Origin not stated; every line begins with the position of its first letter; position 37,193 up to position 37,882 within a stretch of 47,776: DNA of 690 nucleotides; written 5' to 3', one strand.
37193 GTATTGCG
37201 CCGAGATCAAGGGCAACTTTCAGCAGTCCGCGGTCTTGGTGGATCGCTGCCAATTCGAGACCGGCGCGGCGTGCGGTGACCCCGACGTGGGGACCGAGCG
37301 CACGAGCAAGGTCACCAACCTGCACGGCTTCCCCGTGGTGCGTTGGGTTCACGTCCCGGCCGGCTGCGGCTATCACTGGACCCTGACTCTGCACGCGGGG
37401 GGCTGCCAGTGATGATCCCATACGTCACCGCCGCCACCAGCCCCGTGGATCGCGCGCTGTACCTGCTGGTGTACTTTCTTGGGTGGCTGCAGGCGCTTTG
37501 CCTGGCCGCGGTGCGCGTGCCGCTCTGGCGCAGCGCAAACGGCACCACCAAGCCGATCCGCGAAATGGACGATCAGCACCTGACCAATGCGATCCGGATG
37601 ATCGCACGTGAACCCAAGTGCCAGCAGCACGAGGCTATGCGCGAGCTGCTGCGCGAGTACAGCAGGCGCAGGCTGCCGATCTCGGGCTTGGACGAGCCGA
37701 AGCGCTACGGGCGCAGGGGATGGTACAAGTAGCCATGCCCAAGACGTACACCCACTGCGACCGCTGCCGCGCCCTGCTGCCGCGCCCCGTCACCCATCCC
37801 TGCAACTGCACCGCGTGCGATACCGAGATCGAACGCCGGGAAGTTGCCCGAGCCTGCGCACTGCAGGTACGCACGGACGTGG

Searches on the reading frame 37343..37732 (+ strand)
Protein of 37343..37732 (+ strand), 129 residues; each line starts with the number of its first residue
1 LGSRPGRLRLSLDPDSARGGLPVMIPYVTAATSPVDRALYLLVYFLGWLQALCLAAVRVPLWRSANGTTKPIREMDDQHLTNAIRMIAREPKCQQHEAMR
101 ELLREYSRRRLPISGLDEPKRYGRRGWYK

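Call 59: search_protein_families(library=phrogs, proteins=[window:37343-37732:+], max_evalue=0.01)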
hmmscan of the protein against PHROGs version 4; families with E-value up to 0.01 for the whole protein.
window:37343-37732:+ (129 aa): 1 family
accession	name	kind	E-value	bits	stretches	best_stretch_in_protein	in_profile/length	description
phrog_21021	-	unknown function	0.0011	20.2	1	61-112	4-55/98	-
